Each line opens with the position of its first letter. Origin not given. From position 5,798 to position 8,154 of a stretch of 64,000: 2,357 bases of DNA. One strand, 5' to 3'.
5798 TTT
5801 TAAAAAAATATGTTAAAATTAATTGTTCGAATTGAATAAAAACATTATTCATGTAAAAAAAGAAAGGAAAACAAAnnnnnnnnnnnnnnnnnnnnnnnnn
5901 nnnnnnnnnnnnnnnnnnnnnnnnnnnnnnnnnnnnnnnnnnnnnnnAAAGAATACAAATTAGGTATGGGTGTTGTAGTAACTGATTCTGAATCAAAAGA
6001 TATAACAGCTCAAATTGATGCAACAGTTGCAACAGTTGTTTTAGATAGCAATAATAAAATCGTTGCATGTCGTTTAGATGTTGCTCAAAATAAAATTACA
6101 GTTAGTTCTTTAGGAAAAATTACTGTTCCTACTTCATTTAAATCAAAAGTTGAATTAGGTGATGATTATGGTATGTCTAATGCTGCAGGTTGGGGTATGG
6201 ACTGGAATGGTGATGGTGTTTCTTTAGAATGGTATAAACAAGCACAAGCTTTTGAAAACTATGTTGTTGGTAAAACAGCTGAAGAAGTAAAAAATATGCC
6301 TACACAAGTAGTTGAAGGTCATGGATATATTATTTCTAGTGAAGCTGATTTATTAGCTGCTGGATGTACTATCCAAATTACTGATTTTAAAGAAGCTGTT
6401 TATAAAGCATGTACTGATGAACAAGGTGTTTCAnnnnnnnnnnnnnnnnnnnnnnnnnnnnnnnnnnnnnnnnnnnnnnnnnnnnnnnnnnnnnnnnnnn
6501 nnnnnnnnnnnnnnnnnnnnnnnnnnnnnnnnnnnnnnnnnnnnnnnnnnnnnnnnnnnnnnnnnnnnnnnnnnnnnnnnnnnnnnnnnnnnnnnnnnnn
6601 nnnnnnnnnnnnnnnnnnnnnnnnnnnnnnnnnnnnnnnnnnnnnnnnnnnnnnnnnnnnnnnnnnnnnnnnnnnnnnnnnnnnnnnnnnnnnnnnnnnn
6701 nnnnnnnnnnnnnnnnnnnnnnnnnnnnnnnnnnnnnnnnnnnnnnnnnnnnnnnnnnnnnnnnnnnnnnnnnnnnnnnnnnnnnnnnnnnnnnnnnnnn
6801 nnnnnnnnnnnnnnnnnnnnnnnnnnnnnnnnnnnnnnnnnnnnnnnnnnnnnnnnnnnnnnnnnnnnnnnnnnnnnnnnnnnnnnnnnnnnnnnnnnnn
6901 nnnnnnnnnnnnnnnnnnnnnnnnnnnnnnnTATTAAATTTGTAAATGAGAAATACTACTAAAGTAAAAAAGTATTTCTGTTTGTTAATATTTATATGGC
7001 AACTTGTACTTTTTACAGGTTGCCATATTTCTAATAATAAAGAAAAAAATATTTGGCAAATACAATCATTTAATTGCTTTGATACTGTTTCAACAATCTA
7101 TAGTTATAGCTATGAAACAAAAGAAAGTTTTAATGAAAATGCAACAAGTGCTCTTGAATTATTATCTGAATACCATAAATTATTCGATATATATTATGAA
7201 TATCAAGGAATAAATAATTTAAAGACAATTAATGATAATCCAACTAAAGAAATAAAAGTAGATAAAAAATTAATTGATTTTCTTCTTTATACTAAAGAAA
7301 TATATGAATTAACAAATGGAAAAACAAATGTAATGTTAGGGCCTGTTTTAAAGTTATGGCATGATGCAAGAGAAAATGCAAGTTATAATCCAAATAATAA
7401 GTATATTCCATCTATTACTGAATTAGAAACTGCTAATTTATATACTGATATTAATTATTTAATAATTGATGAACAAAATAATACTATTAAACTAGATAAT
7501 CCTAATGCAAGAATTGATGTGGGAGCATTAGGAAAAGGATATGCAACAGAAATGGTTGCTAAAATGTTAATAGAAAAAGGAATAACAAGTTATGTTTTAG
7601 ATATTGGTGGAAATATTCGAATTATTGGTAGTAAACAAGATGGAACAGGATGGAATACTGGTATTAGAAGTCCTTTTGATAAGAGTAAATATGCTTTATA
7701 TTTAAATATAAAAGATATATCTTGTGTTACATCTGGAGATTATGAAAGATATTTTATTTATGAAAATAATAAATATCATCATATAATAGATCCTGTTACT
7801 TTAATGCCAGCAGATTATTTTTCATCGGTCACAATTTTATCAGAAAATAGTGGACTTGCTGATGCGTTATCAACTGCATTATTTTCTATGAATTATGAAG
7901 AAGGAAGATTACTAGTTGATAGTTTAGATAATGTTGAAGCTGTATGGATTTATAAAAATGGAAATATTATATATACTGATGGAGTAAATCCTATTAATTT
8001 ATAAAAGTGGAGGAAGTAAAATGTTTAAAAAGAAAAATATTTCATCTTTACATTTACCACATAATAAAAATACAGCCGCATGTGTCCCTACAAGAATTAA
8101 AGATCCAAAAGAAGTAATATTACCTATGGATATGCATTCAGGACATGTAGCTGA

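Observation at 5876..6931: Tandem-duplicated lipoprotein with an invariant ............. block in place of the canonical SGAT flavinylation motif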

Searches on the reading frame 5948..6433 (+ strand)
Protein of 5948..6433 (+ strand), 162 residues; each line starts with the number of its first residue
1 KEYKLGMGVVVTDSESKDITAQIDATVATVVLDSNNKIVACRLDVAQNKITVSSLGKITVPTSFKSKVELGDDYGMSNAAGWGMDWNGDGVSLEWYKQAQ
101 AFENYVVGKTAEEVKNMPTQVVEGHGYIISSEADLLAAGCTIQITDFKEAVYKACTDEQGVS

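Call 33: search_solved_structures(query=A2, max_evalue=10, show_alignments=5)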
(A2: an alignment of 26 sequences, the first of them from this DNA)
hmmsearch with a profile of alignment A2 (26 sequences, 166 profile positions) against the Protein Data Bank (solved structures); distinct sequences matched with E-value up to 10: 2.
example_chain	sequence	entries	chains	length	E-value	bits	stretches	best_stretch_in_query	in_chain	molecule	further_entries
1n91_A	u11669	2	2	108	0.45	13.5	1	86-122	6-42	orf, hypothetical protein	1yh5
2kzx_A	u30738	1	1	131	2.1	11.4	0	82-161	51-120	Uncharacterized protein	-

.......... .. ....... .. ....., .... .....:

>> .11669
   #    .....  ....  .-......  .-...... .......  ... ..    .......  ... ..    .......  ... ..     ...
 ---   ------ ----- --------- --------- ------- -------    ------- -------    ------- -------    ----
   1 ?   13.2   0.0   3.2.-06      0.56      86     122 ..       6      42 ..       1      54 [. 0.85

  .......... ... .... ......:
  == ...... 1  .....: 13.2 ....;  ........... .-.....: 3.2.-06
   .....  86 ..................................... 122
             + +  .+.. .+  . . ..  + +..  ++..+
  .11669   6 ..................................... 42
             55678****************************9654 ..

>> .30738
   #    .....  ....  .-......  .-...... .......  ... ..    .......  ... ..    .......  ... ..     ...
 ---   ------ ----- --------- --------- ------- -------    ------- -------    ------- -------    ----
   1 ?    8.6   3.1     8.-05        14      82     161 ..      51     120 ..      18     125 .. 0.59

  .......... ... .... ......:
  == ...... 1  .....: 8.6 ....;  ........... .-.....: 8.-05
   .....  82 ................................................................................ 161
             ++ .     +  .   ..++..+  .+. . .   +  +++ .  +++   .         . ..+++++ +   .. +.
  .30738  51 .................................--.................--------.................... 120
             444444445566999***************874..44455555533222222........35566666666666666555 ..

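Call 41: search_protein_representatives(alignment_id=A2)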
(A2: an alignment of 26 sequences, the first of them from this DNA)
Query: 26 sequences, 166 profile positions. Proteins with E-value up to 0.001 (for the whole library): 1429; up to 1e-10: 1020; up to 1e-30: 403. The best 150 are listed.
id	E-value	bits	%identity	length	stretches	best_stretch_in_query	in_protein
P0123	3.0e-240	804.6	-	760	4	1-163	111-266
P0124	3.0e-189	638.7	-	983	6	3-163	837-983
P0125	2.0e-162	551.5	-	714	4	1-166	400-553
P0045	9.3e-146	497.2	-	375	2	2-163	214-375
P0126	5.3e-143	488.3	-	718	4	3-164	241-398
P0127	9.6e-132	451.7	-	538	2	2-165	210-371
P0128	4.6e-121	416.9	-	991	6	4-163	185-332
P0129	5.8e-121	416.6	-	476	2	2-163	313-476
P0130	5.2e-118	407.0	-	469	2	2-163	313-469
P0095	6.9e-117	403.3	-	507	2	2-163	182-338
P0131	3.5e-114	394.5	-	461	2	2-163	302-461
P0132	4.3e-112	387.7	-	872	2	2-165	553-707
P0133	6.1e-111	384.0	-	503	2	3-163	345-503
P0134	1.6e-109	379.4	-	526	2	2-163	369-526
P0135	4.2e-104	361.7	-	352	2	2-163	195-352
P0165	3.7e-79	280.6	-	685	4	8-163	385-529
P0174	9.0e-67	240.3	-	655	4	7-163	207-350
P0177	2.7e-64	232.3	-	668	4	4-164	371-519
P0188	1.8e-59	216.6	-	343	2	3-163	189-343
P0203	1.0e-54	201.1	-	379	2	3-165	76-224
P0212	1.4e-52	194.2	-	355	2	4-163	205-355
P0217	6.4e-52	192.0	-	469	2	5-163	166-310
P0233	2.0e-49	183.9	-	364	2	4-162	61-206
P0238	4.1e-49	182.9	-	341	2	4-163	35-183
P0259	6.8e-47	175.6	-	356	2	4-164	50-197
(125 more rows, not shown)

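Call 51: search_protein_families(library=pfam, proteins=[P0174, P0203, P0217, P0233, P0259, P0238, P0188, P0212, P0177, P0165], max_evalue=1)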
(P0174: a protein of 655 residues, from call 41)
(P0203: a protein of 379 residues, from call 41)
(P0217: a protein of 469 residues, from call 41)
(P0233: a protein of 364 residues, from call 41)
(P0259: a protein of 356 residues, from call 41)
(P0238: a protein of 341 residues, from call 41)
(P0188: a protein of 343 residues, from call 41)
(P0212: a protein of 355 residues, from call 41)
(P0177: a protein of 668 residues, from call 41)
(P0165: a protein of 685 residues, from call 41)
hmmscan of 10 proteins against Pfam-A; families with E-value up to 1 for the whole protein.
P0174 (655 aa): 1 family
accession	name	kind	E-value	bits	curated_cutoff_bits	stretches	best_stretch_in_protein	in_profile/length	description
PF02707.21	MOSP_N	-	0.63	10.2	25.1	0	215-262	83-129/196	Major Outer Sheath Protein N-terminal region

P0203 (379 aa): 4 families
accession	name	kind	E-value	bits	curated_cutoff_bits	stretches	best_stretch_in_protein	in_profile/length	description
PF15180.11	NPBW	-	0.036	14.3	27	0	318-343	16-41/118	Neuropeptides B and W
PF00622.36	SPRY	-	0.041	14.4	26.3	1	111-136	63-88/121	SPRY domain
PF19487.4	DUF6023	-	0.068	13.5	26.8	1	3-83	5-83/150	Family of unknown function (DUF6023)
PF07559.19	FlgE_D2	-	1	10.3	22.7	1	248-297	48-94/142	Flagellar basal body protein FlaE D2 domain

P0217 (469 aa): 2 families
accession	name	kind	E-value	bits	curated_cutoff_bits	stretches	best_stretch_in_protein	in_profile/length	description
PF04205.19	FMN_bind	-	3.5e-15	56.8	22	2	53-125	1-77/77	FMN-binding domain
PF06505.16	XylR_N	-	0.025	14.7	23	0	236-276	53-92/101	Activator of aromatic catabolism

P0233 (364 aa): 5 families
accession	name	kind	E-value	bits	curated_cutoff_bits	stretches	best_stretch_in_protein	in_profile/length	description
PF04205.19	FMN_bind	-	0.048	14.7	22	0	91-203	10-76/77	FMN-binding domain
PF03032.20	FSAP_sig_propep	-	0.055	13.9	27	1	15-53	3-37/46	Frog skin active peptide family signal and propeptide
PF24416.1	DUF7548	-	0.15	12.5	27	0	179-208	68-97/137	Family of unknown function (DUF7548)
PF20724.2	DUF6831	-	0.23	11.1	25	0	135-161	89-115/223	Domain of unknown function (DUF6831)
PF06820.17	Phage_fiber_C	-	0.35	11.7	25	1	75-125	13-64/64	Putative prophage tail fibre C-terminus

P0259 (356 aa): 1 family
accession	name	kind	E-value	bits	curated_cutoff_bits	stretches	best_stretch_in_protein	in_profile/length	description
PF15180.11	NPBW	-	0.17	12.1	27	0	135-160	16-41/118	Neuropeptides B and W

P0238 (341 aa): 0 families

P0188 (343 aa): 4 families
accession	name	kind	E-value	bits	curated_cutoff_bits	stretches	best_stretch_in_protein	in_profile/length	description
PF00541.23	Adeno_knob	-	0.012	15.7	25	0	56-122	43-103/182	Adenoviral fibre protein (knob domain)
PF09448.16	MmlI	-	0.026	15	29.6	0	94-126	63-95/109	Methylmuconolactone methyl-isomerase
PF24889.1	CCTL2_WNK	-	0.065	13.5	27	0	224-244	8-28/75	WNK CCTL2 domain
PF03544.19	TonB_C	-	0.3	12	24.6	0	46-85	8-47/79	Gram-negative bacterial TonB protein C-terminal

P0212 (355 aa): 0 families

P0177 (668 aa): 7 families
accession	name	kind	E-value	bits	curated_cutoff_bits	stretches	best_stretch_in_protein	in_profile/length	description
PF18953.6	SAP_new25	-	0.0029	17.6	26.3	0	296-318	19-41/51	SAP domain-containing new25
PF00936.24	BMC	-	0.0052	17.2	24.5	1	498-525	38-64/75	BMC domain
PF18102.6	DTC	-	0.015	15.9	25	0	299-337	42-80/133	Deltex C-terminal domain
PF20277.3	CTD11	-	0.081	13.9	27.7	0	185-242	46-103/138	C-terminal domain 11 of the ABC-three component (ABC-3C) systems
PF13190.11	PDGLE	-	0.084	13.1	27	0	130-180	32-75/102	PDGLE domain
PF23052.1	KH_N4BP1_2nd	-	0.26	11.7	27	0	391-431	4-44/120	N4BP1, second type I KH-domain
PF20675.2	MPH2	-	0.83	10.9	29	0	586-628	10-52/107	Maintenance of Photosystem II under High light 2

P0165 (685 aa): 4 families
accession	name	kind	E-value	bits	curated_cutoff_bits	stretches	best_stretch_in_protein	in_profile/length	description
PF00541.23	Adeno_knob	-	0.0085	16.1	25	0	573-609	50-89/182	Adenoviral fibre protein (knob domain)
PF00938.23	Lipoprotein_3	-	0.013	15.5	22.7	0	570-596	164-190/236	Lipoprotein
PF16369.11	GH43_C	-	0.039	14.9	23.4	0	564-614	14-58/100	C-terminal lipocalin-like domain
PF20600.3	ExoX-like_C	-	0.12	12.2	26.5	0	641-651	7-17/30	Exodeoxyribonuclease X-like C-terminal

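Call 61: find_encoding_contigs(protein=P0233, flank=6000, max_places=2)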
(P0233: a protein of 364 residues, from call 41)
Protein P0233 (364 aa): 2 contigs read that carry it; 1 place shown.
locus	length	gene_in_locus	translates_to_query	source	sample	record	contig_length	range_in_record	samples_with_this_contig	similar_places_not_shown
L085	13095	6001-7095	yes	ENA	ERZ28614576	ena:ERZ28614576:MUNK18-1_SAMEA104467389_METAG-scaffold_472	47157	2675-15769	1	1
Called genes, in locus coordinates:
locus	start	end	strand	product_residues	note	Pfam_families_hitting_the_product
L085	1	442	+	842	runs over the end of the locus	PF00395:SLH, PF07654:C1-set (faint), PF09479:Flg_new (faint)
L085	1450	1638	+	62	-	-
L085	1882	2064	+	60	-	-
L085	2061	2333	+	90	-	PF00589:Phage_integrase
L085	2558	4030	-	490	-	PF00324:AA_permease, PF13520:AA_permease_2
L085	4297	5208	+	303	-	PF00892:EamA (weak), PF06800:Sugar_transport (faint), PF00892:EamA (weak), PF00893:Multi_Drug_Res (weak)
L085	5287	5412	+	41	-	-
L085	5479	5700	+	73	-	-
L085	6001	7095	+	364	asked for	-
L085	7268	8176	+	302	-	PF01541:GIY-YIG (weak)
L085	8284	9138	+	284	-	PF03372:Exo_endo_phos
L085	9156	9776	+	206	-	PF01966:HD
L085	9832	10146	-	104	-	PF00085:Thioredoxin, PF13728:TraF (weak)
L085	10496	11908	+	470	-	PF02872:5_nucleotid_C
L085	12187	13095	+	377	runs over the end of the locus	PF02812:ELFV_dehydrog_N, PF00208:ELFV_dehydrog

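Call 62: find_encoding_contigs(protein=P0188, flank=6000, max_places=2)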
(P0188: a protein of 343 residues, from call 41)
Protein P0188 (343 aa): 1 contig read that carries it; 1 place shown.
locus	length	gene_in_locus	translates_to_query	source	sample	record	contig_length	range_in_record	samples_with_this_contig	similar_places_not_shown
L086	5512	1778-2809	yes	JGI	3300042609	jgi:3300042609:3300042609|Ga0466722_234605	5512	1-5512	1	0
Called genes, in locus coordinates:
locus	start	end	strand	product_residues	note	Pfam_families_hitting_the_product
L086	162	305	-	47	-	-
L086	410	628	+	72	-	-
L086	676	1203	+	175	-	PF04304:DUF454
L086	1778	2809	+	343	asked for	-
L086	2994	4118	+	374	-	PF02424:ApbE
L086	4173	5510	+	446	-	?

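Call 63: find_encoding_contigs(protein=P0174, flank=6000, max_places=2)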
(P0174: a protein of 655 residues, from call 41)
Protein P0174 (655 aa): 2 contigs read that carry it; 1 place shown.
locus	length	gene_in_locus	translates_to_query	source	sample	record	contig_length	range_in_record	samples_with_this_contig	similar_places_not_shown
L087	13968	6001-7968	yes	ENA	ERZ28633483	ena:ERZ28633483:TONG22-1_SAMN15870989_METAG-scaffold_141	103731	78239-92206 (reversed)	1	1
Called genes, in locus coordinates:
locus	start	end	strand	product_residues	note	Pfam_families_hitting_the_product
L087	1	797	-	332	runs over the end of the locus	PF00356:LacI, PF00532:Peripla_BP_1, PF13407:Peripla_BP_4, PF13377:Peripla_BP_3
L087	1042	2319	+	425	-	PF10509:GalKase_gal_bdg, PF00288:GHMP_kinases_N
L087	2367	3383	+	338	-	PF00106:adh_short, PF01073:3Beta_HSD, PF01370:Epimerase, PF02719:Polysacc_synt_2, PF04321:RmlD_sub_bind, PF08659:KR, PF13460:NAD_binding_10, PF16363:GDP_Man_Dehyd, +1 more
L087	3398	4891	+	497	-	PF01087:GalP_UDP_transf, PF02744:GalP_UDP_tr_C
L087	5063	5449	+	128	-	PF07009:NusG_II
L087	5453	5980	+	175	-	PF07456:Hpre_diP_synt_I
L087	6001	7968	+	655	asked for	-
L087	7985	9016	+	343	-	PF02424:ApbE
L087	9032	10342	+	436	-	PF13375:RnfC_N, PF01512:Complex1_51K, PF10531:SLBB, PF12838:Fer4_7, PF13183:Fer4_8 (faint), PF13237:Fer4_10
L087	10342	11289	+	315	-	PF03116:NQR2_RnfD_RnfE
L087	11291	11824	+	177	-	PF04205:FMN_bind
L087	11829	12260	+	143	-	-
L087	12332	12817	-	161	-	PF06177:QueT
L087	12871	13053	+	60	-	-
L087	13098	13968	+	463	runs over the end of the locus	PF01336:tRNA_anti-codon, PF00152:tRNA-synt_2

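Call 64: find_encoding_contigs(protein=P0212, flank=6000, max_places=2)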
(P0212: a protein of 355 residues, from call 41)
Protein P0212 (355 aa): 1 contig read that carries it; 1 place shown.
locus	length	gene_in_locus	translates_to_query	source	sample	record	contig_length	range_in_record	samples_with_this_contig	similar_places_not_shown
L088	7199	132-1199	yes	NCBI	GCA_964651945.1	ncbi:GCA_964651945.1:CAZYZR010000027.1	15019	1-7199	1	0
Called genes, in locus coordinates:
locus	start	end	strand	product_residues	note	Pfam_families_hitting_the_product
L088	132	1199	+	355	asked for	-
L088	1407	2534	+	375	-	PF01633:Choline_kinase, PF01636:APH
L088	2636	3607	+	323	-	PF02275:CBAH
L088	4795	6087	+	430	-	-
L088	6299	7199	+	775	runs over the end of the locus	-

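Call 65: find_encoding_contigs(protein=P0128, flank=6000, max_places=2)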
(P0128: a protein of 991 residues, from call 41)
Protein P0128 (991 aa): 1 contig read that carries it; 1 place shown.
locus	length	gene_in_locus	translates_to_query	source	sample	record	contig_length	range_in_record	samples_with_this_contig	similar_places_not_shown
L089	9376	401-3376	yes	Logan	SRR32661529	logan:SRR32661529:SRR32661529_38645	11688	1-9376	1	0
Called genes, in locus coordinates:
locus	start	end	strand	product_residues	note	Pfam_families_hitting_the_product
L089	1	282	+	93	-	?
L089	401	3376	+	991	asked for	-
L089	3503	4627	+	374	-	PF02424:ApbE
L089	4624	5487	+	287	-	PF00497:SBP_bac_3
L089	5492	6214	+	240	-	PF00528:BPD_transp_1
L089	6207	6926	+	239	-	PF00528:BPD_transp_1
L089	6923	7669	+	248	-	PF00005:ABC_tran, PF13304:AAA_21 (weak)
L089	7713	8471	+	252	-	PF02163:Peptidase_M50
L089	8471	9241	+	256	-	PF02616:SMC_ScpA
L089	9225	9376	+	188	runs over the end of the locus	PF04079:SMC_ScpB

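Call 73: search_protein_families(library=pfam, proteins=[L086:4173-5510:+, L087:11829-12260:+], max_evalue=0.001)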
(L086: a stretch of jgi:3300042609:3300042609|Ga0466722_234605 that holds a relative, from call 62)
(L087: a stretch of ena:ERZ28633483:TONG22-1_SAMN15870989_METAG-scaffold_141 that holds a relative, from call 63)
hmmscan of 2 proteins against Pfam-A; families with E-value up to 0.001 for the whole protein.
L086:4173-5510:+ (446 aa): 7 families
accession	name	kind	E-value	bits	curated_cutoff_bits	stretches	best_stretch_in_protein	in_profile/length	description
PF07992.20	Pyr_redox_2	-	8e-46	157.2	26.1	1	3-322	2-290/291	Pyridine nucleotide-disulphide oxidoreductase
PF00070.33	Pyr_redox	-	1e-12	48.8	22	1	157-236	3-69/82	Pyridine nucleotide-disulphide oxidoreductase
PF01266.30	DAO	-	3.6e-07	30.5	27.9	0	3-35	1-32/353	FAD dependent oxidoreductase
PF13738.12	Pyr_redox_3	-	6.2e-06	26.1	30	0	5-38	1-34/305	Pyridine nucleotide-disulphide oxidoreductase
PF03486.20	HI0933_like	-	3.1e-05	24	50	0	3-35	2-33/244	HI0933-like protein Rossmann domain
PF13450.12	NAD_binding_8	-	3.8e-05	24.3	21.9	0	6-35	1-29/68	NAD(P)-binding Rossmann-like domain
PF01262.27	AlaDh_PNT_C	-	0.00062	19.7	23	0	3-51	30-76/214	Alanine dehydrogenase/PNT, C-terminal domain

L087:11829-12260:+ (143 aa): 0 families

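Call 80: predict_structure(alignment_id=A2)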
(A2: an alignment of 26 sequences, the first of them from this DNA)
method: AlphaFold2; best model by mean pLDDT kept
length: 162 residues; sequences in the alignment: 26
mean_pLDDT: 92.8   pTM: 0.88
mean pLDDT of the five models: 92.8, 92.7, 92.1, 91.5, 89.0
residues with pLDDT >= 90: 113; 70-90: 45; 50-70: 4; < 50: 0
segments of 3 or more residues with pLDDT < 50: none
pLDDT, mean of each block of 10 residues (from residue 1): 95 90 95 98 94 87 90 86 79 94 98 98 91 95 96 97 94
secondary structure, 60 per line:
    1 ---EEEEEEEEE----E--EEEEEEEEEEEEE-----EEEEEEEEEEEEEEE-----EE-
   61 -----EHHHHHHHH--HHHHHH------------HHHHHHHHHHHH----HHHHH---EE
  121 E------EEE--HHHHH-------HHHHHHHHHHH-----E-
elements in order: E4-12 E20-32 E38-52 H67-74 H77-82 H95-106 H111-115 E119-121 E128-130 H133-137 H145-155

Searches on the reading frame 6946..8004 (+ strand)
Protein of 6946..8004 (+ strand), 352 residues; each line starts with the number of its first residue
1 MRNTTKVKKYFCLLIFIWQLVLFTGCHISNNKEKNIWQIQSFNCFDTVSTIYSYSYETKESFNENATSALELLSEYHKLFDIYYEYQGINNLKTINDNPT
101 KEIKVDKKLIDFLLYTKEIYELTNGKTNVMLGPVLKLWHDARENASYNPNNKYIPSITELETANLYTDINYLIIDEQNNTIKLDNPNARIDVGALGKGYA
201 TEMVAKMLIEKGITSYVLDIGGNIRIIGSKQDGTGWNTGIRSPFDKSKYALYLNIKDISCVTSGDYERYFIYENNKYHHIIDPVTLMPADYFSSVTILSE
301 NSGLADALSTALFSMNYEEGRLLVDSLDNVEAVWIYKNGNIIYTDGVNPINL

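Call 3: search_protein_families(library=pfam, proteins=[window:6946-8004:+], max_evalue=1)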
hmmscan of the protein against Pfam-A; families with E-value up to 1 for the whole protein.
window:6946-8004:+ (352 aa): 2 families
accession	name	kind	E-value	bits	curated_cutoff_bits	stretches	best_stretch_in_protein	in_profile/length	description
PF02424.20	ApbE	-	1.4e-63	215.3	25.6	1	50-334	3-266/266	ApbE family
PF22695.2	EST1-like_DNA_bind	-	0.016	14.6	27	1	14-81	224-291/364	EST1-like DNA-binding domain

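Call 4: search_protein_families(library=ncbifam, proteins=[window:6946-8004:+], max_evalue=1)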
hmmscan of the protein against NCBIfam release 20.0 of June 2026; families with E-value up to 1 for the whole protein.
window:6946-8004:+ (352 aa): 2 families
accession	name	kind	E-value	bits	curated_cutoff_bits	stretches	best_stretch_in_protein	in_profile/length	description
NF007774.0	PRK10461.1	equivalog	1.9e-31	109.2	498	1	11-326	5-319/351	FAD:protein FMN transferase ApbE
NF007988.0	PRK10716.1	equivalog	0.031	13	585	1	155-277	143-264/435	long-chain fatty acid transporter FadL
